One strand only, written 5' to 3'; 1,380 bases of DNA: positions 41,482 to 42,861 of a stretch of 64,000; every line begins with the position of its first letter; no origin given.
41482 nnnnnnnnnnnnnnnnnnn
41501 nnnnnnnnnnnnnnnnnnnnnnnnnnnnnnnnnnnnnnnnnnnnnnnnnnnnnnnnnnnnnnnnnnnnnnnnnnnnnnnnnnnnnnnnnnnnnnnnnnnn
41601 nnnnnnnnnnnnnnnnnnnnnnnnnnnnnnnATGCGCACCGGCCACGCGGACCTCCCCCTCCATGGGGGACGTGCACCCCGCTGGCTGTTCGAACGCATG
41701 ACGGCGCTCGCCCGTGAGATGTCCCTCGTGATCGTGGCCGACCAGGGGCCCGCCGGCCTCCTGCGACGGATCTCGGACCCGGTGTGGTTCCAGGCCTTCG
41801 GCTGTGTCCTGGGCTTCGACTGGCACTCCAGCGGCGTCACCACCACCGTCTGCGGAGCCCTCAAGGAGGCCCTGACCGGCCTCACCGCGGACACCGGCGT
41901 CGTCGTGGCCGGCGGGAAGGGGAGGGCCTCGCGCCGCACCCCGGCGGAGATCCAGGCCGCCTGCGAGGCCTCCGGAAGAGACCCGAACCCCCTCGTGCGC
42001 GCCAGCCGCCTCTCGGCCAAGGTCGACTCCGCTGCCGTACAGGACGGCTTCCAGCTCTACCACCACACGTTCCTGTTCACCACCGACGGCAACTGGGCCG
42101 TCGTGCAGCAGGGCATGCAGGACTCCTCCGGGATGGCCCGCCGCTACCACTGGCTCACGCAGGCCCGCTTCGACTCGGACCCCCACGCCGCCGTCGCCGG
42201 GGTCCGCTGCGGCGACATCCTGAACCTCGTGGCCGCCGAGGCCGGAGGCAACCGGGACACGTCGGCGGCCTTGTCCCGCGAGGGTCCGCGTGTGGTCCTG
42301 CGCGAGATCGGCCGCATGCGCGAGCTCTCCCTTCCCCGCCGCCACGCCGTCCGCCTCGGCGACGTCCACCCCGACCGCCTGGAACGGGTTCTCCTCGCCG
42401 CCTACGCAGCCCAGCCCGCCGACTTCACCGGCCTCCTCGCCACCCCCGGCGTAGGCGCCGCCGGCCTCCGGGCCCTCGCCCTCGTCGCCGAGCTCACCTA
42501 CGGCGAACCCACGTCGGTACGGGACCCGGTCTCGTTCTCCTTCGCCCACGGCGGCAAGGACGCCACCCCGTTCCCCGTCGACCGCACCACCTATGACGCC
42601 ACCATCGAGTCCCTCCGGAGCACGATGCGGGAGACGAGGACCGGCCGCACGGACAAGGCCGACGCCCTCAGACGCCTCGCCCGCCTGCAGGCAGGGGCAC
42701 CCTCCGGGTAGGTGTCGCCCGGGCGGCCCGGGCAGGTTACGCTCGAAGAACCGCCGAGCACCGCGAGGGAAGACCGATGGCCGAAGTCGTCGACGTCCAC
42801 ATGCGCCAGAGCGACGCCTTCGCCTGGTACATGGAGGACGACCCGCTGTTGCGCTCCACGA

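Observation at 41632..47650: Orphan HypF in a lipid-flavoured neighbourhood (DUF763, WS/DGAT, HypF, ADH) with no hydrogenase genes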

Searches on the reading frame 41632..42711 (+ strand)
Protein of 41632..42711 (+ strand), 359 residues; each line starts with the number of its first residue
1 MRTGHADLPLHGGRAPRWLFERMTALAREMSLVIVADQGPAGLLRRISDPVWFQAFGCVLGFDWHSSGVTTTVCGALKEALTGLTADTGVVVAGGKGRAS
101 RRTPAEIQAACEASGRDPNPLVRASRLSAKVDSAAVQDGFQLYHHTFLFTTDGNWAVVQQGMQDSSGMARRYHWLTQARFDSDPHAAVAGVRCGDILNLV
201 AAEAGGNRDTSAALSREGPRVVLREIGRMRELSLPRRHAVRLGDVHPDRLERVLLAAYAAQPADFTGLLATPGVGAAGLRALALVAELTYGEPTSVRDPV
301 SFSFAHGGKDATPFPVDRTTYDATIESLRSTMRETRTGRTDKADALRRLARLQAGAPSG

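Call 4: search_protein_families(library=pfam, proteins=[window:41632-42711:+])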
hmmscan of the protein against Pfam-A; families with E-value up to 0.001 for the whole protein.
window:41632-42711:+ (359 aa): 1 family
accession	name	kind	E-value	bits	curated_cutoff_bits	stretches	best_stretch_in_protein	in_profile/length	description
PF05559.16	DUF763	-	5.6e-124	413.9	35.5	1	4-316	1-319/319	Protein of unknown function (DUF763)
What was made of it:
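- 41632..42711 (+): DUF763 family protein (359 aa), function unknown; an adjacent gene, not a conserved partner of HypF. PF05559 at 413.9 bits (call 4).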

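Call 13: find_encoding_contigs(protein=window:41632-42711:+, flank=10000, max_places=6)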
Protein window:41632-42711:+ (359 aa): 23 contigs read that carry it; 1 place shown.
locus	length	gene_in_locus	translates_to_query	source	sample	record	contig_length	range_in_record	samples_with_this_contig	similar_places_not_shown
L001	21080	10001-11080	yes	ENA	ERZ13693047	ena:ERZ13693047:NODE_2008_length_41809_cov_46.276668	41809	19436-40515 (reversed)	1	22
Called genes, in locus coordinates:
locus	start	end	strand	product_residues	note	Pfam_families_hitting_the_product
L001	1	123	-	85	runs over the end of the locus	PF01402:RHH_1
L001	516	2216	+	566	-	PF00070:Pyr_redox (faint), PF00890:FAD_binding_2 (faint), PF01266:DAO (weak), PF01593:Amino_oxidase (faint), PF13450:NAD_binding_8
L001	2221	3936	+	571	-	PF01946:Thi4, PF00890:FAD_binding_2 (weak), PF01134:GIDA (faint), PF01266:DAO, PF01494:FAD_binding_3, PF01593:Amino_oxidase, PF12831:FAD_oxidored, PF13450:NAD_binding_8, +2 more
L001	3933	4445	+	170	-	-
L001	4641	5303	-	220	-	PF12840:HTH_20 (faint)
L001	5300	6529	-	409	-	-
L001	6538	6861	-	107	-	PF01883:FeS_assembly_P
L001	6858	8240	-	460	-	-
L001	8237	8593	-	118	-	-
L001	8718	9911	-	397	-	PF00724:Oxidored_FMN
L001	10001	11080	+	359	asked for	PF05559:DUF763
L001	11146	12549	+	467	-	PF03007:WS_DGAT_cat, PF06974:WS_DGAT_C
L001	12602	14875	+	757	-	PF00708:Acylphosphatase, PF07503:zf-HYPF, PF01300:Sua5_yciO_yrdC, PF17788:HypF_C, PF22521:HypF_C_2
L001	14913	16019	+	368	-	PF08240:ADH_N, PF00107:ADH_zinc_N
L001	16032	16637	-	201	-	PF01625:PMSR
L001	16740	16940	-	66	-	-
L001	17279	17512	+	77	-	-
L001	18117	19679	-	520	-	PF04715:, PF00425:Chorismate_bind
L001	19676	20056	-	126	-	PF01502:PRA-CH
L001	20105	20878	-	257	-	PF00977:His_biosynth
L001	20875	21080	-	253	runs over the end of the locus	PF00977:His_biosynth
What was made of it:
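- Checked: The ADH ORF listed from 46232 overlaps HypF by about 275 nt. The gene as called in the identical ENA contig starts at 46544 (368 aa, 37-nt gap after HypF; call 13).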

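Call 15: list_cluster_members(proteins=[P0001, window:41632-42711:+, window:42777-44180:+, L001:14913-16019:+, L001:18117-19679:-, L001:8718-9911:-, L001:6858-8240:-, L001:5300-6529:-])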
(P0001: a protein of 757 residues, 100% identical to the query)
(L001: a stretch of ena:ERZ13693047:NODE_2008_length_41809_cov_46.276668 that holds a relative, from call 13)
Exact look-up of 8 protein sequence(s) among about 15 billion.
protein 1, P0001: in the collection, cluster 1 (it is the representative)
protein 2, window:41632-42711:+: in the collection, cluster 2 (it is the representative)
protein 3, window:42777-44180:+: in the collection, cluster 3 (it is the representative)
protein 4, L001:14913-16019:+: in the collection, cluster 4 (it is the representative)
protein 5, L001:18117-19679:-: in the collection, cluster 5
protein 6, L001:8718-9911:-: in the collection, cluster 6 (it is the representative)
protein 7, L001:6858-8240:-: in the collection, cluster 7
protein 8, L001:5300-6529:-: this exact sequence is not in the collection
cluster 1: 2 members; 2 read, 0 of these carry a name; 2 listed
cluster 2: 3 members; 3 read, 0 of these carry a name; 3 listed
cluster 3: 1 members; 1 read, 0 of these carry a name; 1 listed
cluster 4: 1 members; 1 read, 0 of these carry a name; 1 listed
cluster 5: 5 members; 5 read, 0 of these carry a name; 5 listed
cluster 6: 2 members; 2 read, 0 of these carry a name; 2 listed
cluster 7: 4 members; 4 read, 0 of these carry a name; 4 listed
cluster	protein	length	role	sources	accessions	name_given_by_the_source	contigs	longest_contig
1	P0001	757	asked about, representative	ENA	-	-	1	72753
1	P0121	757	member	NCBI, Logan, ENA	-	-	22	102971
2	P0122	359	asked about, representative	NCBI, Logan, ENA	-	-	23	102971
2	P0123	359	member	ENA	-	-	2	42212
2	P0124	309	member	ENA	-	-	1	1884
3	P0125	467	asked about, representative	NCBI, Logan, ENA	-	-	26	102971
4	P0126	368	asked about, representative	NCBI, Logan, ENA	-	-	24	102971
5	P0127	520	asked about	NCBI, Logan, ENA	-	-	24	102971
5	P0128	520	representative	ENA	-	-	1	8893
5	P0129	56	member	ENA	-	-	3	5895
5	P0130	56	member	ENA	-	-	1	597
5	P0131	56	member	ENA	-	-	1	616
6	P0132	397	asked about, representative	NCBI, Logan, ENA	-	-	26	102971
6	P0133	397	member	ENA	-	-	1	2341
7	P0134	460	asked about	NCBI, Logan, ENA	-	-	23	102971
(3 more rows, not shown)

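Call 22: find_homologous_proteins(query=window:41632-42711:+, max_evalue=1e-10)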
Query window:41632-42711:+ (359 aa): 8000 proteins with E <= 1e-10 among 8000 candidates; the best 120 are listed.
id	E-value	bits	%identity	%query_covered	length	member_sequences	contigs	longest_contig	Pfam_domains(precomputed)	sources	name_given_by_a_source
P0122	4.4e-235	797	100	100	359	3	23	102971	PF05559.17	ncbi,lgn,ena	-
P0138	1.3e-178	612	77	98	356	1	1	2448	PF05559.17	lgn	-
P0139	1.9e-178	611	77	98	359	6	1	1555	PF05559.17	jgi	jgi:hypothetical protein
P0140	2.1e-178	611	77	100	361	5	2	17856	PF05559.17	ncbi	-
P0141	2.6e-178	611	76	100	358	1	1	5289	PF05559.17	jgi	jgi:uncharacterized protein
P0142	6.4e-178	609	77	99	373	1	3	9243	PF05559.17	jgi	jgi:hypothetical protein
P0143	6.3e-177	606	77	98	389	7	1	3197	PF05559.17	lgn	-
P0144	5.2e-176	603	77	96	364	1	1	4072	PF05559.17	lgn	-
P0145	5.3e-176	603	77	99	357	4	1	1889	PF05559.17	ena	-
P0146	1.1e-175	602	77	95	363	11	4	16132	PF05559.17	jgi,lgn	jgi:hypothetical protein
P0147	1.3e-175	602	76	98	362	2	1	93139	PF05559.17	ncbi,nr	ncbi:MAG: DUF763 domain-containing protein [Actinomycetota bacterium]|nr:DUF763 domain-containing pr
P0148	1.5e-175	601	76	99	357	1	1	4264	PF05559.17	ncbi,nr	ncbi:MAG TPA: DUF763 domain-containing protein [Actinomycetota bacterium]|nr:DUF763 domain-containin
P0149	1.9e-175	601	75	100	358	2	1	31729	PF05559.17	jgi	jgi:uncharacterized protein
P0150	1.9e-175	601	76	98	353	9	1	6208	PF05559.17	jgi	jgi:uncharacterized protein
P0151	6.8e-175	599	76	98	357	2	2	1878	PF05559.17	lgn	-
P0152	7.1e-175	599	76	98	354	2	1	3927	PF05559.17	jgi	jgi:uncharacterized protein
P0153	4.8e-174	597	75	99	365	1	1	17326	PF05559.17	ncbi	ncbi:MAG: DUF763 domain-containing protein [Actinomycetota bacterium]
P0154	1.2e-173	595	75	98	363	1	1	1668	PF05559.17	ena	-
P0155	1.5e-173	595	74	99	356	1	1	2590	PF05559.17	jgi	jgi:hypothetical protein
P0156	2.4e-173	594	75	98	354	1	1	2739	PF05559.17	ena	-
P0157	3.1e-173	594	74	98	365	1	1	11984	PF05559.17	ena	-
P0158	8.1e-173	592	75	99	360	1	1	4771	PF05559.17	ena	-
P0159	1.9e-172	591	74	100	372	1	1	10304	PF05559.17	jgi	jgi:uncharacterized protein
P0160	5.9e-172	590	73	99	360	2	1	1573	PF05559.17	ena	-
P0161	1.6e-171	588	75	98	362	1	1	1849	PF05559.17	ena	-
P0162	7.1e-171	586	73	99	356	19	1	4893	PF05559.17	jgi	jgi:hypothetical protein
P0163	9.9e-171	586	74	98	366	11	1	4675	PF05559.17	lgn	-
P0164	1.4e-170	585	74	97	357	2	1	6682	PF05559.17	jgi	jgi:uncharacterized protein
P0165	1.7e-170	585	72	100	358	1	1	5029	PF05559.17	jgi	jgi:hypothetical protein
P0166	2.4e-170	584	73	98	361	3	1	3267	PF05559.17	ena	-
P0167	6.0e-170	583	73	100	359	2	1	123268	PF05559.17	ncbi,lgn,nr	ncbi:MAG: DUF763 domain-containing protein [Actinobacteria bacterium]|nr:DUF763 domain-containing pr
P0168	2.3e-169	581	76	99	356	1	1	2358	PF05559.17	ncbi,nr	ncbi:MAG TPA: DUF763 domain-containing protein [Actinomycetota bacterium]|nr:DUF763 domain-containin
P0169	3.3e-169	581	73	98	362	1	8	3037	PF05559.17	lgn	-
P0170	3.8e-169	580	72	100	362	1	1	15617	PF05559.17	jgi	jgi:uncharacterized protein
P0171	8.3e-169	579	72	99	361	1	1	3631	PF05559.17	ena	-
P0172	1.2e-168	579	73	98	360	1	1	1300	PF05559.17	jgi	jgi:hypothetical protein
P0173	2.6e-168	578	73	99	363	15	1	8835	PF05559.17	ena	-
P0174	5.7e-168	577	74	97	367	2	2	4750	PF05559.17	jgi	jgi:hypothetical protein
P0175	7.2e-168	576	73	99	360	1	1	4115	PF05559.17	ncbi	ncbi:MAG: DUF763 domain-containing protein [Actinomycetota bacterium]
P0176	1.6e-167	575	73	99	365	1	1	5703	PF05559.17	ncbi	-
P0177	2.1e-167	575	72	97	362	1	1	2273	PF05559.17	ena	-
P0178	6.2e-167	573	72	99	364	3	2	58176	PF05559.17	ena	-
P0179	7.2e-167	573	73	97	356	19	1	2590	PF05559.17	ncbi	-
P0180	1.3e-166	572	71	98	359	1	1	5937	PF05559.17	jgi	jgi:uncharacterized protein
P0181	1.7e-166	572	73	98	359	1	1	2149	PF05559.17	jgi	jgi:hypothetical protein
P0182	1.7e-166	572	73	97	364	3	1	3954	PF05559.17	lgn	-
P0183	1.9e-166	572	72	100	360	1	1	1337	PF05559.17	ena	-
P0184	2.2e-166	571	73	99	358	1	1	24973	PF05559.17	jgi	jgi:hypothetical protein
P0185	2.8e-166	571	71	99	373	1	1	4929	PF05559.17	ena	-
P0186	2.9e-166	571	72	100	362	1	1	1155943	PF05559.17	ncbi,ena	-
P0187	3.1e-166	571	72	99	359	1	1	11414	PF05559.17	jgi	jgi:hypothetical protein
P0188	4.5e-166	570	71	98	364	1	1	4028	PF05559.17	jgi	jgi:uncharacterized protein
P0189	5.7e-166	570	72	99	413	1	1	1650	PF05559.17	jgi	jgi:hypothetical protein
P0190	1.1e-165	569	70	99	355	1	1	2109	PF05559.17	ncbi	-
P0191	1.4e-165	569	74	98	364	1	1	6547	PF05559.17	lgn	-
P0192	1.6e-165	568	76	93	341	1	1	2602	PF05559.17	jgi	jgi:hypothetical protein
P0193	1.9e-165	568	72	97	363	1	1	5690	PF05559.17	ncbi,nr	ncbi:MAG TPA: DUF763 domain-containing protein [Actinomycetota bacterium]|nr:DUF763 domain-containin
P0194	2.2e-165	568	72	100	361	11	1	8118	PF05559.17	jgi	jgi:hypothetical protein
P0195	2.4e-165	568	71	99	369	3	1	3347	PF05559.17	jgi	jgi:hypothetical protein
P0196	2.7e-165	568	72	98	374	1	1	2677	PF05559.17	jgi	-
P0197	3.5e-165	567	72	99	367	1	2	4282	PF05559.17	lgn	-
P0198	4.0e-165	567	72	99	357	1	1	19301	PF05559.17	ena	-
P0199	5.4e-165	567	72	98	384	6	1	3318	PF05559.17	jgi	jgi:hypothetical protein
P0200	5.9e-165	567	72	99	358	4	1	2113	PF05559.17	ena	-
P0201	6.8e-165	566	72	99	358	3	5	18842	PF05559.17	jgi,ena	-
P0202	1.1e-164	566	74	99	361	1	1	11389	PF05559.17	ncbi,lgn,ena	-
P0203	1.2e-164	566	70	98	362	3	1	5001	PF05559.17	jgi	jgi:uncharacterized protein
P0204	1.3e-164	565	72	98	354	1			PF05559.17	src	-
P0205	1.4e-164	565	72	99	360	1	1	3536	PF05559.17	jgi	jgi:hypothetical protein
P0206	1.9e-164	565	70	99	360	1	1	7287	PF05559.17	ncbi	ncbi:MAG: DUF763 domain-containing protein [Actinomycetota bacterium]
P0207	2.0e-164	565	72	97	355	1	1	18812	PF05559.17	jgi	jgi:uncharacterized protein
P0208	2.2e-164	565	69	98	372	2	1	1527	PF05559.17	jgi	jgi:uncharacterized protein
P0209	2.8e-164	564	70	97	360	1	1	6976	PF05559.17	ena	-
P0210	6.0e-164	563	70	98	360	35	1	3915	PF05559.17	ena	-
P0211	6.5e-164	563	72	98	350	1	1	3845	PF05559.17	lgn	-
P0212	7.1e-164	563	72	97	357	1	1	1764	PF05559.17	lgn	-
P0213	7.5e-164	563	69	100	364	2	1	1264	PF05559.17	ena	-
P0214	7.6e-164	563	70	100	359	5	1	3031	PF05559.17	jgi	jgi:hypothetical protein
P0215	7.7e-164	563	69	98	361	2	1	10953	PF05559.17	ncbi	-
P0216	8.9e-164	563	70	99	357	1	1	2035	PF05559.17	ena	-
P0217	9.2e-164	563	71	99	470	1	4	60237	PF05559.17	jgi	jgi:uncharacterized protein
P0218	1.9e-163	562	69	98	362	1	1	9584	PF05559.17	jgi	jgi:hypothetical protein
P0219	2.1e-163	562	72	95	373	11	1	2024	PF05559.17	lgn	-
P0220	2.4e-163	561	70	98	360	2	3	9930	PF05559.17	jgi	jgi:hypothetical protein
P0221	2.5e-163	561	68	98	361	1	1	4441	PF05559.17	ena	-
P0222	2.8e-163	561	72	98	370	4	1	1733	PF05559.17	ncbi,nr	ncbi:MAG: DUF763 domain-containing protein [Candidatus Dormibacteraeota bacterium]|nr:DUF763 domain-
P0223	3.4e-163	561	69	98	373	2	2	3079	PF05559.17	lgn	-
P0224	3.6e-163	561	68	98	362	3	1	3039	PF05559.17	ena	-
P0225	4.3e-163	560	71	99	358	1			PF05559.17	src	-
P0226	4.7e-163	560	70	98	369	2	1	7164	PF05559.17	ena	-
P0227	5.4e-163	560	71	98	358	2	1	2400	PF05559.17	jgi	jgi:uncharacterized protein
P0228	6.3e-163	560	69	98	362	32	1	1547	PF05559.17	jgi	jgi:uncharacterized protein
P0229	6.4e-163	560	69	98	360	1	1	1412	PF05559.17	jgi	jgi:uncharacterized protein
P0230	8.3e-163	560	70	98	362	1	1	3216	PF05559.17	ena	-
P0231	9.7e-163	559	69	98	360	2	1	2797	PF05559.17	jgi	jgi:uncharacterized protein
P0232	9.8e-163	559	71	98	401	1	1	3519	PF05559.17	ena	-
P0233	9.9e-163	559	70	98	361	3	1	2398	PF05559.17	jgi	jgi:hypothetical protein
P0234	9.9e-163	559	69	99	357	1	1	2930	PF05559.17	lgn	-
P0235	1.0e-162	559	69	98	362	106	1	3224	PF05559.17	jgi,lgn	-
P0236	1.8e-162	558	71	98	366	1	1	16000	PF05559.17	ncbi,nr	ncbi:MAG TPA: DUF763 domain-containing protein [Actinomycetota bacterium]|nr:DUF763 domain-containin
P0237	1.8e-162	558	71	99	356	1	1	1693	PF05559.17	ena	-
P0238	2.3e-162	558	70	97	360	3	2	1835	PF05559.17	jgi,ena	-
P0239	2.6e-162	558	69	98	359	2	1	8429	PF05559.17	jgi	jgi:uncharacterized protein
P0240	2.7e-162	558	69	98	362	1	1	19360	PF05559.17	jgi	jgi:uncharacterized protein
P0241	2.7e-162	558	74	94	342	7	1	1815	PF05559.17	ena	-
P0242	2.7e-162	558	72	97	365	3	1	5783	PF05559.17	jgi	jgi:uncharacterized protein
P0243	2.8e-162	558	70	98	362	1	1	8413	PF05559.17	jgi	jgi:uncharacterized protein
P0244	3.0e-162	558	69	98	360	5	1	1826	PF05559.17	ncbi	-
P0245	3.4e-162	558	75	93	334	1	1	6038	PF05559.17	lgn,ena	-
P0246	3.5e-162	557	71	99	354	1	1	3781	PF05559.17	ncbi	-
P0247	4.5e-162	557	71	98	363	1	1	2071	PF05559.17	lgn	-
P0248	5.2e-162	557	69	98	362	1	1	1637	PF05559.17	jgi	jgi:uncharacterized protein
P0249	5.4e-162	557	75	92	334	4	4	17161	PF05559.17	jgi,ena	-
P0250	6.7e-162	557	69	98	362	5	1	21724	PF05559.17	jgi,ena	-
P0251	7.5e-162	556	71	99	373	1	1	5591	PF05559.17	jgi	jgi:uncharacterized protein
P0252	9.9e-162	556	70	98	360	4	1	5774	PF05559.17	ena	-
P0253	1.1e-161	556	68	98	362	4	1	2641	PF05559.17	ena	-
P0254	1.2e-161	556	69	98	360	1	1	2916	PF05559.17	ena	-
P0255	1.2e-161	556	69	98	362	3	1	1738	PF05559.17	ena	-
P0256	1.5e-161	555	68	99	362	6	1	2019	PF05559.17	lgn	-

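Call 23: find_encoding_contigs(protein=P0147, flank=10000, max_places=2)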
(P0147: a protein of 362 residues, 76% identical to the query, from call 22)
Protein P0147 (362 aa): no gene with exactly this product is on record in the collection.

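Call 24: find_encoding_contigs(protein=P0186, flank=10000, max_places=2)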
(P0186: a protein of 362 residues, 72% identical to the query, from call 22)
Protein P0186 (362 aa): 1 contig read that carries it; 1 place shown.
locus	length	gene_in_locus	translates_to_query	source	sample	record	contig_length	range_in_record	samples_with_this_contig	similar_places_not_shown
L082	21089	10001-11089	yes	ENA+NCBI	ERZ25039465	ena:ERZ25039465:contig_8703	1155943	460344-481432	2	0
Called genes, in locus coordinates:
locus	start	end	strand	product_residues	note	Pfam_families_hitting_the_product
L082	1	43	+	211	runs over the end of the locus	PF01863:YgjP-like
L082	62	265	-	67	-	-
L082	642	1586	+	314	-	PF00308:Bac_DnaA, PF01695:IstB_IS21 (weak), PF08299:Bac_DnaA_C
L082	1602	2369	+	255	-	PF01261:AP_endonuc_2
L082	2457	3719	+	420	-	PF13384:HTH_23, PF13518:HTH_28 (weak), PF13551:HTH_29, PF13565:HTH_32, PF13358:DDE_3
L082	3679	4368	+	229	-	PF00106:adh_short, PF13561:adh_short_C2, PF00106:adh_short (weak), PF13561:adh_short_C2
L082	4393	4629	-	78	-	-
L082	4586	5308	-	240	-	PF00378:ECH_1, PF16113:ECH_2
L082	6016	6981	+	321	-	PF00005:ABC_tran, PF13304:AAA_21, PF13732:DrrA1-3_C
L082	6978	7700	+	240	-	PF01061:ABC2_membrane, PF12679:ABC2_membrane_2, PF12730:ABC2_membrane_4, PF12698:ABC2_membrane_3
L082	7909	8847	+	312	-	-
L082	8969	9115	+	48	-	-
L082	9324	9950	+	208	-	PF01895:PhoU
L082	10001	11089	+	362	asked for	PF05559:DUF763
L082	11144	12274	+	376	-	PF04909:Amidohydro_2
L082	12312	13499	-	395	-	PF07690:MFS_1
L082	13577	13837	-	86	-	PF07690:MFS_1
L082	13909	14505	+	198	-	PF00440:TetR_N, PF21993:TetR_C_13_2 (weak)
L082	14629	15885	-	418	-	PF04909:Amidohydro_2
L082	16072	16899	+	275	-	PF13669:Glyoxalase_4 (faint), PF00903:Glyoxalase (weak)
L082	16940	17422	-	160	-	PF00903:Glyoxalase, PF22677:Ble-like_N (weak)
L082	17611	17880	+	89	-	-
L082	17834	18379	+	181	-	-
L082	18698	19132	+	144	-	-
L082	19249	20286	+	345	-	PF00149:Metallophos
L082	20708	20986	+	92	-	-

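Call 25: find_encoding_contigs(protein=P0167, flank=10000, max_places=2)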
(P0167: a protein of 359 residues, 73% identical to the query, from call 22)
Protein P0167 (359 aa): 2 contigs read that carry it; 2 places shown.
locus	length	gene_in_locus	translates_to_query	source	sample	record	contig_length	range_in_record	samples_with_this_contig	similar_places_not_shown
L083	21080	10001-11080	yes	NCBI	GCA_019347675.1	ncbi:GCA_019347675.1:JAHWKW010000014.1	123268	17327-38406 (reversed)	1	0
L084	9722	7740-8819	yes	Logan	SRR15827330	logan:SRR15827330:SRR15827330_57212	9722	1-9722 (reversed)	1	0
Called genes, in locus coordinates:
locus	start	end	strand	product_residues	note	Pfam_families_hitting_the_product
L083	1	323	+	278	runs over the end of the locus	PF00005:ABC_tran, PF13304:AAA_21 (faint), PF12399:BCA_ABC_TP_C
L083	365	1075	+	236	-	PF00005:ABC_tran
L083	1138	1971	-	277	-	PF01061:ABC2_membrane, PF12698:ABC2_membrane_3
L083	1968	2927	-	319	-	PF00005:ABC_tran, PF13304:AAA_21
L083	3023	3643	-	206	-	PF01551:Peptidase_M23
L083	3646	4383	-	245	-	PF02597:ThiS (faint), PF14451:Ub-Mut7C, PF01927:Mut7-C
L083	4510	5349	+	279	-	PF00296:Bac_luciferase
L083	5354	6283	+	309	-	PF00892:EamA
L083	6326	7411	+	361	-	PF21783:YNCE, PF02239:Cytochrom_D1 (faint), PF22494:choice_anch_I (faint), PF24684:Vgb_lyase (faint), PF01436:NHL (faint)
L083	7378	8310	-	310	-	PF22310:NMB0315_dom_I (faint), PF23472:LysM2_CERK1_LYK3_4_5 (faint), PF23473:LysM3_LYK4_5 (faint), PF23577:LysM_RLK (faint), PF01476:LysM, PF01551:Peptidase_M23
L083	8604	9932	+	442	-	PF25371:DUF7884 (weak), PF02353:CMAS, PF13489:Methyltransf_23 (weak), PF13847:Methyltransf_31 (weak), PF08241:Methyltransf_11, PF08242:Methyltransf_12, PF13649:Methyltransf_25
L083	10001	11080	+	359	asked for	PF05559:DUF763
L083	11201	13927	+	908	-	PF00311:PEPcase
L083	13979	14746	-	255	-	PF04402:SIMPL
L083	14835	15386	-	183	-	PF06737:Transglycosylas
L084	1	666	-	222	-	?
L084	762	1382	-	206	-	PF01551:Peptidase_M23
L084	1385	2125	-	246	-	PF02597:ThiS (faint), PF14451:Ub-Mut7C, PF01927:Mut7-C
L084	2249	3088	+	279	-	PF00296:Bac_luciferase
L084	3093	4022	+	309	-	PF00892:EamA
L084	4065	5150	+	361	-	PF21783:YNCE, PF02239:Cytochrom_D1 (faint), PF22494:choice_anch_I (faint), PF24684:Vgb_lyase (faint), PF01436:NHL (faint)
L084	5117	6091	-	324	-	PF01476:LysM, PF22310:NMB0315_dom_I (faint), PF23472:LysM2_CERK1_LYK3_4_5 (faint), PF23473:LysM3_LYK4_5 (faint), PF23577:LysM_RLK (faint), PF01476:LysM, PF01551:Peptidase_M23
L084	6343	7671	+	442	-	PF25371:DUF7884 (weak), PF02353:CMAS, PF13489:Methyltransf_23 (weak), PF13847:Methyltransf_31 (weak), PF08241:Methyltransf_11, PF08242:Methyltransf_12, PF13649:Methyltransf_25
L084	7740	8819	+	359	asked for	PF05559:DUF763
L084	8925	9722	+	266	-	?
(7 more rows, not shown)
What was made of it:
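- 41632..42711 (+): Relatives at 72-73% identity have different neighbours (calls 24, 25).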
